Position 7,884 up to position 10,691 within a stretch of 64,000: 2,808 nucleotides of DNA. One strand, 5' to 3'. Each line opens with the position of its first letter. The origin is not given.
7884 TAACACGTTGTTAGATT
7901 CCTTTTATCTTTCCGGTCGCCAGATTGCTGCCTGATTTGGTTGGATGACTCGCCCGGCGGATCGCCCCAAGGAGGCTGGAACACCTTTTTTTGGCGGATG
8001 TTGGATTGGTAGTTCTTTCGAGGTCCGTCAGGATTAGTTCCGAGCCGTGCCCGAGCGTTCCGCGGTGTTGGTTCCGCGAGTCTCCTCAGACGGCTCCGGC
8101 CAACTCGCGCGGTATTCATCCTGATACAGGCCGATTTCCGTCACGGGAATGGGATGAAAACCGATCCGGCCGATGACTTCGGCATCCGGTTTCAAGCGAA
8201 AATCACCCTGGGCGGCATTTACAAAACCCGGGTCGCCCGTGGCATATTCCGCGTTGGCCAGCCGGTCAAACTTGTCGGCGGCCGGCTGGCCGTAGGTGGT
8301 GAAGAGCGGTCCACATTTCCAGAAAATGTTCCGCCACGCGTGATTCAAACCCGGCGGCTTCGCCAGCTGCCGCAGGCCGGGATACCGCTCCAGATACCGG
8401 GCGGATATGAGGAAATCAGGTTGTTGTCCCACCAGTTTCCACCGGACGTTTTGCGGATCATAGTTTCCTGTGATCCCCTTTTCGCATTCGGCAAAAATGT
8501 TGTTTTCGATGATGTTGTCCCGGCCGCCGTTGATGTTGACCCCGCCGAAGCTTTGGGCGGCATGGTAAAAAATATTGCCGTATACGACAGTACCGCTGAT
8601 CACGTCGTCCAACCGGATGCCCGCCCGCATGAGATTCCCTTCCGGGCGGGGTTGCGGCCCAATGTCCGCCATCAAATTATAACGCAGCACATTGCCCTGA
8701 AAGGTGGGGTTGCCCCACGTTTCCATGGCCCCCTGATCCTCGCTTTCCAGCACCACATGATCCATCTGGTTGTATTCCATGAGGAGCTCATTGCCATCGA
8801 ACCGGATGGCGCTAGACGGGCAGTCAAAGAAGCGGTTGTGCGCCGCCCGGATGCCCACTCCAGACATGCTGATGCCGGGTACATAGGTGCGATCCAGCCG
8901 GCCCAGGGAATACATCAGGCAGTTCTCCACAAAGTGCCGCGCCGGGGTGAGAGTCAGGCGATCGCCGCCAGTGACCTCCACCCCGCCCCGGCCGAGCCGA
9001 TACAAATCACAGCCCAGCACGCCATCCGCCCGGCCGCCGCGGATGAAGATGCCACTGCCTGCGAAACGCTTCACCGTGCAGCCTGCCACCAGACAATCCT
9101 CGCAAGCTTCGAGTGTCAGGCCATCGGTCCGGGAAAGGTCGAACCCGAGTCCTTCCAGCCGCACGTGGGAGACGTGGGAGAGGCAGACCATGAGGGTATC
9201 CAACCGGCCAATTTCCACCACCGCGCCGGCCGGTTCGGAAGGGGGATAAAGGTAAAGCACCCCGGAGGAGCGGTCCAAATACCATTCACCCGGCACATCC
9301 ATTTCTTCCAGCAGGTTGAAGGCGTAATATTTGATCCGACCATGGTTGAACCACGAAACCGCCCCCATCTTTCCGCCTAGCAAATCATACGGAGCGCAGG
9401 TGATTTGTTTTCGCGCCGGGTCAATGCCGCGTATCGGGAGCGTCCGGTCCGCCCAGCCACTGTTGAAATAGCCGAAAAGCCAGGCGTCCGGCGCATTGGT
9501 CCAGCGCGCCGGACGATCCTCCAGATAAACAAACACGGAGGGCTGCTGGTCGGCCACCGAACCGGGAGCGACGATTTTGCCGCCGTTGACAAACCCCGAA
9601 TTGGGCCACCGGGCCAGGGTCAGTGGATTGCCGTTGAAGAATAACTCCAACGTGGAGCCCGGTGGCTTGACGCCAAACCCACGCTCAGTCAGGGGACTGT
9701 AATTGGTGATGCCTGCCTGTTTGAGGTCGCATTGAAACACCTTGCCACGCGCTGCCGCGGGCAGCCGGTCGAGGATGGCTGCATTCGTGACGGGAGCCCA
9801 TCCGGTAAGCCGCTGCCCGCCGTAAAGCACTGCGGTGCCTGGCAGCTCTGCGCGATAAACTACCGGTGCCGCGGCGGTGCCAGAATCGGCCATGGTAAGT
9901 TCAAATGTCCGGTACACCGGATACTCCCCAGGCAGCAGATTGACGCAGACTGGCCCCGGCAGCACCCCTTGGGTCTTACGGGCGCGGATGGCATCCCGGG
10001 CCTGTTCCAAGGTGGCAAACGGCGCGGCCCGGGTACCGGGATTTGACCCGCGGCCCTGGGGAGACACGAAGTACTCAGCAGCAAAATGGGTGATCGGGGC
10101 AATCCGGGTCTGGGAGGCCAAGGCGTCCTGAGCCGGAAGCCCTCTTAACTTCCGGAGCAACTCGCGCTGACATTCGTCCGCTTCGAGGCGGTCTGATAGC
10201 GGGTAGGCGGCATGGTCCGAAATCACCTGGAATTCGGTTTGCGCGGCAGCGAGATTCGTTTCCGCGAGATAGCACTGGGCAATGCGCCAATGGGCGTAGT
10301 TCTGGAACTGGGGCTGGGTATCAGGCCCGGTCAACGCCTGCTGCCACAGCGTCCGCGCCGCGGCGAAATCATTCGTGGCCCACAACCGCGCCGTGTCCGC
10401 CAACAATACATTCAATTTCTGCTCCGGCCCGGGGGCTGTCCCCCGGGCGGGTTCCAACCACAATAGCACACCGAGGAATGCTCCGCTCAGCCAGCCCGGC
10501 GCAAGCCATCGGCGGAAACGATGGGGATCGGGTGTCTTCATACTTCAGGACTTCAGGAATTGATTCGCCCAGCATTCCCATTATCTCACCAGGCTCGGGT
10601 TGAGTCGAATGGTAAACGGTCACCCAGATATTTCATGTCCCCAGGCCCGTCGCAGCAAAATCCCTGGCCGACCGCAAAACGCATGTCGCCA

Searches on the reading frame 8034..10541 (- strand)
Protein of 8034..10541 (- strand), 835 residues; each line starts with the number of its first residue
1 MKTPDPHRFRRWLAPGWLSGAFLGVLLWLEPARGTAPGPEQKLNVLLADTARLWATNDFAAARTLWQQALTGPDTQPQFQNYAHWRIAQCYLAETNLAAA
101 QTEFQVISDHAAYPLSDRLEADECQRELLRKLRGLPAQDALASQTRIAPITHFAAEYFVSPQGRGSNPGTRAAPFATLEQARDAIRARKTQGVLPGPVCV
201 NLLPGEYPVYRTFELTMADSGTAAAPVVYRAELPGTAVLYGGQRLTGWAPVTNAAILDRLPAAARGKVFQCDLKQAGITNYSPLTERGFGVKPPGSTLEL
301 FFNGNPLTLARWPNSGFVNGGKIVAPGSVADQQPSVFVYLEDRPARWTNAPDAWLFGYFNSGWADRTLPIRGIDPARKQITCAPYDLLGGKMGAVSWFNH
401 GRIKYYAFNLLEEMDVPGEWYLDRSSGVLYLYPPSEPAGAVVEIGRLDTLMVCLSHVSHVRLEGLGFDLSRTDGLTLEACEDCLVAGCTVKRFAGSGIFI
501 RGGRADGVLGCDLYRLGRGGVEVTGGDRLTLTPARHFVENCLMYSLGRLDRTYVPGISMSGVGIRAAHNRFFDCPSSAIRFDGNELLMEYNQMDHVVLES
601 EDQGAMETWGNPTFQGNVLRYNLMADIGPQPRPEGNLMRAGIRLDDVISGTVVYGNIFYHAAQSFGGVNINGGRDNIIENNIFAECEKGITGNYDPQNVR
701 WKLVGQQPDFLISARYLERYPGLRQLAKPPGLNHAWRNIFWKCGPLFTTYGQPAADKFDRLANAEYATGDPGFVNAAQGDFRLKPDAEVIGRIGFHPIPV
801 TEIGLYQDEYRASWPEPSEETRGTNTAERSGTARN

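Call 25: search_protein_families(library=pfam, proteins=[window:8034-10541:-], max_evalue=0.001)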
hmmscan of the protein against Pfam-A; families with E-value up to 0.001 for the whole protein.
window:8034-10541:- (835 aa): 2 families
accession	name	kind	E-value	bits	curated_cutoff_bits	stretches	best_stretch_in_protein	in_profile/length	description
PF13229.12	Beta_helix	-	8.2e-12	45.5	25.9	1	556-692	2-120/158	Right handed beta helix region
PF05048.19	NosD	-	0.00044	20.2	23.6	0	636-697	59-115/212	Periplasmic copper-binding protein (NosD)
